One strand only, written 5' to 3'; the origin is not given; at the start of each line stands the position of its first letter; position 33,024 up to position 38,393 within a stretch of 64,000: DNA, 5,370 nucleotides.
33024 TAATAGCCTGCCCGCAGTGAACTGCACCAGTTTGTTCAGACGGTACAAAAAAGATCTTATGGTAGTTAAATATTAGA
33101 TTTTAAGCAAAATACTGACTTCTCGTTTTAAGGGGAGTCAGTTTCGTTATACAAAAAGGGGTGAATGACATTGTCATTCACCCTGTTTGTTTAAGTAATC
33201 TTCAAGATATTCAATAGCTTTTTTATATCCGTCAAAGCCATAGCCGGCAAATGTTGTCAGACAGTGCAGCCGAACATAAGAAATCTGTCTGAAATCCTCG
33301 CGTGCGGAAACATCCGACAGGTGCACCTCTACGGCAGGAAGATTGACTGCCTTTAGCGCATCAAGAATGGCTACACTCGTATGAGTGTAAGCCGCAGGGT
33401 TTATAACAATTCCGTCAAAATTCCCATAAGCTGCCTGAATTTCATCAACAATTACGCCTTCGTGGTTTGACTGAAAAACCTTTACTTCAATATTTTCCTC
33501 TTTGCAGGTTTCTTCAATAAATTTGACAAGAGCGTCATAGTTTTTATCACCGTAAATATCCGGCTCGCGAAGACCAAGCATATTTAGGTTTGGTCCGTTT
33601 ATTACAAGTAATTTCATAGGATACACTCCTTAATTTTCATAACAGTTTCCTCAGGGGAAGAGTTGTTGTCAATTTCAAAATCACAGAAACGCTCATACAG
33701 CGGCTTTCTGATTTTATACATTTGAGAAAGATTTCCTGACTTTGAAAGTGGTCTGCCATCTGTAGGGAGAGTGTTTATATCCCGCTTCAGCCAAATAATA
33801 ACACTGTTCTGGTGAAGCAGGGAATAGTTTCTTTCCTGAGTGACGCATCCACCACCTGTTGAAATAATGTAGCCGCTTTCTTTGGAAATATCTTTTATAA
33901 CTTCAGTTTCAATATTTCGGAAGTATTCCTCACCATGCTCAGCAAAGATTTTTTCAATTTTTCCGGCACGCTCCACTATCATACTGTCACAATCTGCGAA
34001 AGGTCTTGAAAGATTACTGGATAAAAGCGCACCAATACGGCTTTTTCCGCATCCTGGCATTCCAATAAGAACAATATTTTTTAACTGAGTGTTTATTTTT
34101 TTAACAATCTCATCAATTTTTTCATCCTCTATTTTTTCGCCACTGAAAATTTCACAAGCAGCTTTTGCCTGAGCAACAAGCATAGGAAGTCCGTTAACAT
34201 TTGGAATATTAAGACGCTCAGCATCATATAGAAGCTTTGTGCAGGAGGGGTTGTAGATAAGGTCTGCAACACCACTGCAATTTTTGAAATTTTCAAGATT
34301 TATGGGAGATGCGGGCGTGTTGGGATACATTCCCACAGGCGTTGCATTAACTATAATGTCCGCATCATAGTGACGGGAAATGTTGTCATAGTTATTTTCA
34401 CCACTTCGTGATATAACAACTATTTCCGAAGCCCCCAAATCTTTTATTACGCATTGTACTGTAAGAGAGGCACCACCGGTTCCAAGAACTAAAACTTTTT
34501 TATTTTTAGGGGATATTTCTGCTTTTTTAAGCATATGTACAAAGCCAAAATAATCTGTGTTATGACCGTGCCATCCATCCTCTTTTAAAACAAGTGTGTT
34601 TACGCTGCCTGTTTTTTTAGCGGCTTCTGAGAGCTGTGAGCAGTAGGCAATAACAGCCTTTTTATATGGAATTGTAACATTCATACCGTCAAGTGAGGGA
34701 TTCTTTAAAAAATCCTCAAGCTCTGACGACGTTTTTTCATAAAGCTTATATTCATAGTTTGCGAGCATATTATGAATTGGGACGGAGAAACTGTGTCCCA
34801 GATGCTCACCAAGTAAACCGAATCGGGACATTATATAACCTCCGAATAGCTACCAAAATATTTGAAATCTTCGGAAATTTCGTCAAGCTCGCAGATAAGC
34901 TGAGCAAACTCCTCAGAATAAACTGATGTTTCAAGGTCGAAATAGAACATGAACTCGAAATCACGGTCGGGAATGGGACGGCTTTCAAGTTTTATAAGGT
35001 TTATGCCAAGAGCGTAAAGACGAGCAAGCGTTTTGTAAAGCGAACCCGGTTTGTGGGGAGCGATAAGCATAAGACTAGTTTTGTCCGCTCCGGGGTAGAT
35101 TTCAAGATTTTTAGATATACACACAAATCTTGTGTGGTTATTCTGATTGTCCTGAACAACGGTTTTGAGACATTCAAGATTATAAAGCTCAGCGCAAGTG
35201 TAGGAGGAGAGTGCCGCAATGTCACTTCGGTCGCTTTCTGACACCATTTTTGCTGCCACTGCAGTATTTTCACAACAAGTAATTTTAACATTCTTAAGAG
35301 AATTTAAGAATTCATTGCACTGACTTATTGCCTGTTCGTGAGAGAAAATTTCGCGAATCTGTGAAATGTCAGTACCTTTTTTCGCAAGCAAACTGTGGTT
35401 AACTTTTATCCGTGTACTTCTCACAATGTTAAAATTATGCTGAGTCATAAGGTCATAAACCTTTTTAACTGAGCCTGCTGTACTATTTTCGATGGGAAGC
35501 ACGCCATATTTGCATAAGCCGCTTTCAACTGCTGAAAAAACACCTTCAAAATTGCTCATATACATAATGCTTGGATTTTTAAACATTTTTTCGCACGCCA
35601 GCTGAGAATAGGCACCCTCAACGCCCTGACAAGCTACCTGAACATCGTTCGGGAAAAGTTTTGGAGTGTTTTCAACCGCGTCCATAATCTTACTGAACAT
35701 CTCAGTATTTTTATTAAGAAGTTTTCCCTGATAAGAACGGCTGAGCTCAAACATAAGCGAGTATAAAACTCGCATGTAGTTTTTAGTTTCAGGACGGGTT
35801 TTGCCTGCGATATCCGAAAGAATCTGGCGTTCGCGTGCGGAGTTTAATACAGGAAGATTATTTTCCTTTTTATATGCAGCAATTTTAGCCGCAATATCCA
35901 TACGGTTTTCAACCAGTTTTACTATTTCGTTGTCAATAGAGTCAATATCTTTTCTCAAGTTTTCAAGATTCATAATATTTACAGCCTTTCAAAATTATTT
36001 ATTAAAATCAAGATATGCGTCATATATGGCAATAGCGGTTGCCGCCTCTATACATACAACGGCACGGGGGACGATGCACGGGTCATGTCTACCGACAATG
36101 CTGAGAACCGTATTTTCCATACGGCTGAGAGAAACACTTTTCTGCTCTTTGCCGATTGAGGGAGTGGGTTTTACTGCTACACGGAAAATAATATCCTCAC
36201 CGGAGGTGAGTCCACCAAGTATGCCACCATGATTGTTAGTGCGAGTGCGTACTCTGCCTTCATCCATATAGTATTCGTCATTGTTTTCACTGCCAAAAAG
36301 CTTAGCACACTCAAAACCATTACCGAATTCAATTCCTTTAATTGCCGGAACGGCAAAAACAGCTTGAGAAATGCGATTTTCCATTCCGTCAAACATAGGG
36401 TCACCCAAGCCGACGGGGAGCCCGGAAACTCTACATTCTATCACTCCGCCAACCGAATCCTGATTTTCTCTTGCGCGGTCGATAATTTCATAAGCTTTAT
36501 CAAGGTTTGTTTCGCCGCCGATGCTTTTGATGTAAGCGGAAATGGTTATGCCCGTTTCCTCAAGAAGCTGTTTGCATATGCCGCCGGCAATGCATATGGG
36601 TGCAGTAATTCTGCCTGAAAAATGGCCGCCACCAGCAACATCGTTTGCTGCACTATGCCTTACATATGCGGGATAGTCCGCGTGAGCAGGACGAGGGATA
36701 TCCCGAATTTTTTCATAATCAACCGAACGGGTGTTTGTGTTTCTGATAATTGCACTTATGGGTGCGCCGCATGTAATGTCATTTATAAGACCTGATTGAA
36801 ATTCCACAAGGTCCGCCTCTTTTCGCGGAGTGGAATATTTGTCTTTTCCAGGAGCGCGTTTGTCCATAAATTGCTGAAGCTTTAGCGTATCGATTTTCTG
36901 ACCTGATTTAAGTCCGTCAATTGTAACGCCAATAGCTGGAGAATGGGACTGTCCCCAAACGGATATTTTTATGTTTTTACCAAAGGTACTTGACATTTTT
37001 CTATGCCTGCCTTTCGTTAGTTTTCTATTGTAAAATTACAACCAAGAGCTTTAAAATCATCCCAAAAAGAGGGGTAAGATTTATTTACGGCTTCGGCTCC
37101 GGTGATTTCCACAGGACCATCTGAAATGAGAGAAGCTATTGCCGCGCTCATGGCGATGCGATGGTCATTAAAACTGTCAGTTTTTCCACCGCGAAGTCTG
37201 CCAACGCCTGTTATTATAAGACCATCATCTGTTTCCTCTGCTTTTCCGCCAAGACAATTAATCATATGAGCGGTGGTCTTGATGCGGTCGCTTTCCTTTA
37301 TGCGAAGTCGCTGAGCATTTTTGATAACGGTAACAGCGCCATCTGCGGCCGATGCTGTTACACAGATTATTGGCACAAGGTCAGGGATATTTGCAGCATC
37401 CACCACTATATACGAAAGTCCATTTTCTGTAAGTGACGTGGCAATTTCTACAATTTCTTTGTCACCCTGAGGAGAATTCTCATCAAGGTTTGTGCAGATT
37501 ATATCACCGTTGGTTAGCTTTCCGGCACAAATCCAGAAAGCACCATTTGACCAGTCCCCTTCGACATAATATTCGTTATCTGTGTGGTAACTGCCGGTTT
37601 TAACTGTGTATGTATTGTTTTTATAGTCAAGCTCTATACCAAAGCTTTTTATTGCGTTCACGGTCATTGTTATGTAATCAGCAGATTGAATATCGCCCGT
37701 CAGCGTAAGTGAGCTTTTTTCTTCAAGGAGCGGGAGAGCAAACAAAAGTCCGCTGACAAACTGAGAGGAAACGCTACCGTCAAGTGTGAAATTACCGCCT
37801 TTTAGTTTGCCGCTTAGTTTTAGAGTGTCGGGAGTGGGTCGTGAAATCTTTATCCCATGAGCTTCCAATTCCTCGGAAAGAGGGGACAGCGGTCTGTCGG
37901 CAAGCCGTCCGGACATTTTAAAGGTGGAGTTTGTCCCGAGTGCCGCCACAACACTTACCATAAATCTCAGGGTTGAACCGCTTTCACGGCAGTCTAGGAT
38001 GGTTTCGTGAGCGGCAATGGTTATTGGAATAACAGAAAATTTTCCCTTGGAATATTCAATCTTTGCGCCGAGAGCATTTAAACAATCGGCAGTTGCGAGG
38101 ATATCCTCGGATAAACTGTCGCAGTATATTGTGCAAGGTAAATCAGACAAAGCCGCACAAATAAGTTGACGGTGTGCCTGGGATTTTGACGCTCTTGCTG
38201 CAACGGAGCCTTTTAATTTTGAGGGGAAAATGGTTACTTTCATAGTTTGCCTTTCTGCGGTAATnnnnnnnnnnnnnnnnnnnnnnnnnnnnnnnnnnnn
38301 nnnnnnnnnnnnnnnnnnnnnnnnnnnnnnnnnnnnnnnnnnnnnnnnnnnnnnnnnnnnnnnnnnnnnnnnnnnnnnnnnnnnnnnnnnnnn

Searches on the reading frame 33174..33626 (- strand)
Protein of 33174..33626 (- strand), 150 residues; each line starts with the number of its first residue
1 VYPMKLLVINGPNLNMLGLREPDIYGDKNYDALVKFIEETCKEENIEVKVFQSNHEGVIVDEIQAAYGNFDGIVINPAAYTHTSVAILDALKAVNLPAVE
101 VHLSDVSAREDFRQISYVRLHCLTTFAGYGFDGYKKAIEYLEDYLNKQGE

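Call 5: search_protein_families(library=ncbifam, proteins=[window:33174-33626:-])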
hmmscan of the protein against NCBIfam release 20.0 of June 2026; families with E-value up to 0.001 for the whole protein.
window:33174-33626:- (150 aa): 5 families
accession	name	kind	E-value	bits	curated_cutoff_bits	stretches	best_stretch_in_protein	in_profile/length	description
NF003805.0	PRK05395.1-2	subfamily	1.6e-55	186.7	146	1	4-147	2-145/147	type II 3-dehydroquinate dehydratase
NF003807.0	PRK05395.1-4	subfamily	3.7e-54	182.3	130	1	4-146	4-146/148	type II 3-dehydroquinate dehydratase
NF003806.0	PRK05395.1-3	subfamily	6.8e-54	181.4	171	1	5-147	4-146/149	type II 3-dehydroquinate dehydratase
TIGR01088.1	aroQ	equivalog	7.7e-54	181.2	169.85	1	5-144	1-140/141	type II 3-dehydroquinate dehydratase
NF003804.0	PRK05395.1-1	subfamily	2.3e-49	166.9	195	1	4-147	5-149/151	type II 3-dehydroquinate dehydratase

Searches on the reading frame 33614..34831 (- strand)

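Call 5: search_protein_families(library=ncbifam, proteins=[window:33614-34831:-])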
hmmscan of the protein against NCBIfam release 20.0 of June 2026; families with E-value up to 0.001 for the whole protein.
window:33614-34831:- (405 aa): 29 families (the best 25 are shown)
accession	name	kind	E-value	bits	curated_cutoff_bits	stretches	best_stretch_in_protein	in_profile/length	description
TIGR00507.1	aroE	equivalog_domain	3e-48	164.3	200.2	1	4-245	3-267/270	shikimate dehydrogenase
NF001314.0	PRK00258.2-2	equivalog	2.9e-46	157.8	248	2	4-146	10-161/290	shikimate dehydrogenase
NF001322.0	PRK00258.3-6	equivalog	8.3e-46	156.5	285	1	4-241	8-261/272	shikimate dehydrogenase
NF001319.0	PRK00258.3-3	equivalog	2.1e-42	145.1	252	1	4-245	9-272/279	shikimate dehydrogenase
NF009201.0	PRK12549.1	subfamily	6.6e-39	133.8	235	2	31-143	50-162/286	shikimate dehydrogenase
NF009200.0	PRK12548.1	subfamily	7.8e-39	133.8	432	2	4-143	12-159/289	shikimate dehydrogenase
NF001311.0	PRK00258.1-3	equivalog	3.6e-38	131.4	235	2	3-147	7-158/279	shikimate dehydrogenase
NF001316.0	PRK00258.2-5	equivalog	1.4e-37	129.4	247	1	1-246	1-260/263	shikimate dehydrogenase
NF001310.0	PRK00258.1-2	equivalog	5.7e-37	127.4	221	2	1-146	2-157/279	shikimate dehydrogenase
NF001315.0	PRK00258.2-4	equivalog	4.2e-36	124.6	413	2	11-144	17-156/284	shikimate dehydrogenase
NF001312.0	PRK00258.1-4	equivalog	5.9e-36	124.2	295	1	5-233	13-267/285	shikimate dehydrogenase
NF001313.0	PRK00258.2-1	equivalog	9.5e-32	110.7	431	2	5-150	13-165/290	shikimate dehydrogenase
NF010552.0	PRK13946.1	equivalog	1.2e-29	103.3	186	1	246-397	19-179/198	shikimate kinase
NF010553.0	PRK13947.1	equivalog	2.3e-28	99.5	204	1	250-400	1-161/173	shikimate kinase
TIGR01809.1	Shik-DH-AROM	equivalog_domain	7.7e-26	90.9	196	1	4-146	8-161/282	shikimate dehydrogenase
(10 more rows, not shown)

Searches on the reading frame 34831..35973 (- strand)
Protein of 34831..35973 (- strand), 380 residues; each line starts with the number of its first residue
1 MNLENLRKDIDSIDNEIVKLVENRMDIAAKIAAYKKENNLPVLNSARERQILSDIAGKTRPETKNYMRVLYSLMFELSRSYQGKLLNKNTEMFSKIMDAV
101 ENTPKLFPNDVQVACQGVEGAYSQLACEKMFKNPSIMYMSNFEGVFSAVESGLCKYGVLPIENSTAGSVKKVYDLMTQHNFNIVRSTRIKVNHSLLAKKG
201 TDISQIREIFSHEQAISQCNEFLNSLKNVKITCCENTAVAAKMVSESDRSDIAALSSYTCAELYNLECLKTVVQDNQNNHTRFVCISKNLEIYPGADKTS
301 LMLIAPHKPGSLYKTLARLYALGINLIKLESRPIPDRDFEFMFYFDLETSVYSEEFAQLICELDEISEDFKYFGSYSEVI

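Call 5: search_protein_families(library=ncbifam, proteins=[window:34831-35973:-])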
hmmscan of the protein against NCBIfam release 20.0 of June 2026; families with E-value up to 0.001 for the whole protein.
window:34831-35973:- (380 aa): 22 families
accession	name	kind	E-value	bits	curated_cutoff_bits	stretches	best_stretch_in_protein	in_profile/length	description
NF008865.0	PRK11898.1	equivalog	1.3e-63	214.8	219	1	112-377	3-277/284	prephenate dehydratase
NF007910.0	PRK10622.1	equivalog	4.1e-63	213.6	577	1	2-377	6-376/386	bifunctional chorismate mutase/prephenate dehydratase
NF008866.0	PRK11899.1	equivalog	2e-57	194.6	359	1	112-377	7-274/283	prephenate dehydratase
TIGR01805.1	CM_mono_grmpos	equivalog_domain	2.1e-18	66.4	71.2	1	3-82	1-81/81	chorismate mutase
NF004925.0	PRK06285.1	equivalog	3.1e-12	46.4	77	1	2-89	8-97/99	chorismate mutase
TIGR01791.2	CM_archaeal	equivalog_domain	4.1e-12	45.9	66.95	1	3-55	1-53/83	chorismate mutase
TIGR01808.1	CM_M_hiGC-arch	equivalog_domain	1.2e-10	41.3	52.15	1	3-57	2-58/74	chorismate mutase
NF008400.0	PRK11199.1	equivalog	6.3e-09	35.2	273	1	2-54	4-56/374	bifunctional chorismate mutase/prephenate dehydrogenase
NF009239.0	PRK12595.1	equivalog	2e-08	33.6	279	1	2-85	5-89/360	bifunctional 3-deoxy-7-phosphoheptulonate synthase/chorismate mutase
NF005031.0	PRK06443.1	equivalog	2.7e-08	33.5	228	1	2-83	6-78/181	chorismate mutase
TIGR01807.1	CM_P2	equivalog_domain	5.4e-08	33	69.55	1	3-57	1-57/76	chorismate mutase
TIGR01803.1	CM-like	subfamily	1.7e-07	31.3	73.35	1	3-53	1-51/82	chorismate mutase family protein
TIGR01801.1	CM_A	equivalog_domain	2.7e-07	30.8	106.35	1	2-80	5-84/102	chorismate mutase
TIGR01799.1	CM_T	equivalog_domain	4.2e-07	30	95.9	1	3-53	1-51/83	chorismate mutase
TIGR01806.1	CM_mono2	equivalog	8.7e-07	29.1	74.15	1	16-60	8-52/114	gamma subclass chorismate mutase AroQ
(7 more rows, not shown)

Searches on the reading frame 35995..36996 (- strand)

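Call 5: search_protein_families(library=ncbifam, proteins=[window:35995-36996:-])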
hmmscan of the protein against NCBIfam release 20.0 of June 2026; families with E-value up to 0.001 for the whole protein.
window:35995-36996:- (333 aa): 3 families
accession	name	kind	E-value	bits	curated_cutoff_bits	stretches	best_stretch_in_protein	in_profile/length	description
NF003793.1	PRK05382.1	equivalog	5.4e-108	360.8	321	2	166-329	182-343/344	chorismate synthase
TIGR00033.1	aroC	equivalog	7.3e-104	347.5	212.2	2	167-330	184-346/351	chorismate synthase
NF009113.0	PRK12463.1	equivalog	2.9e-38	131.8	799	2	169-329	203-365/390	chorismate synthase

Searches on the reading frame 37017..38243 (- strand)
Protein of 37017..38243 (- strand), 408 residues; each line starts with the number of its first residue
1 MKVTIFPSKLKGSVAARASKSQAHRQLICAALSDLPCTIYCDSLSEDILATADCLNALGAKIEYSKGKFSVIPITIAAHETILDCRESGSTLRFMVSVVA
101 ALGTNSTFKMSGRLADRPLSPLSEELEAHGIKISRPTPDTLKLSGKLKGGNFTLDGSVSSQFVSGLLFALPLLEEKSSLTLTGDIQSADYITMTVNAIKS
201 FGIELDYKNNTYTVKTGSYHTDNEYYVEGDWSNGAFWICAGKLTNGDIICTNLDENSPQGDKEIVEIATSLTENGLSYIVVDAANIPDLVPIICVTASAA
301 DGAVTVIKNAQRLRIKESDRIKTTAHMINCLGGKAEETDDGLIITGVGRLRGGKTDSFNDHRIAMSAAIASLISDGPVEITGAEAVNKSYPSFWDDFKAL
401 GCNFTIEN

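Call 5: search_protein_families(library=ncbifam, proteins=[window:37017-38243:-])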
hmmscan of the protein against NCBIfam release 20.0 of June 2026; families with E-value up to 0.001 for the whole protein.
window:37017-38243:- (408 aa): 6 families
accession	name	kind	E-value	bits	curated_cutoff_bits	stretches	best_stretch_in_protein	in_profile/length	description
TIGR01356.1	aroA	equivalog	7.9e-98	328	287.25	1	12-401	1-413/415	3-phosphoshikimate 1-carboxyvinyltransferase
NF008816.0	PRK11860.1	equivalog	8.9e-47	159.6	943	1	10-399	15-434/662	bifunctional 3-phosphoshikimate 1-carboxyvinyltransferase/cytidylate kinase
NF011381.1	PRK14806.1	equivalog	1.2e-40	139.5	902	2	288-404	616-730/733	bifunctional prephenate dehydrogenase/3-phosphoshikimate 1-carboxyvinyltransferase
NF006873.0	PRK09369.1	subfamily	2.3e-16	59.5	297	1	8-405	10-415/419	UDP-N-acetylglucosamine 1-carboxyvinyltransferase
TIGR01072.1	murA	equivalog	1.8e-15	56.7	392.7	1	8-403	10-413/416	UDP-N-acetylglucosamine 1-carboxyvinyltransferase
NF009470.0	PRK12830.1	equivalog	3.5e-09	35.9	552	1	320-406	330-414/417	UDP-N-acetylglucosamine 1-carboxyvinyltransferase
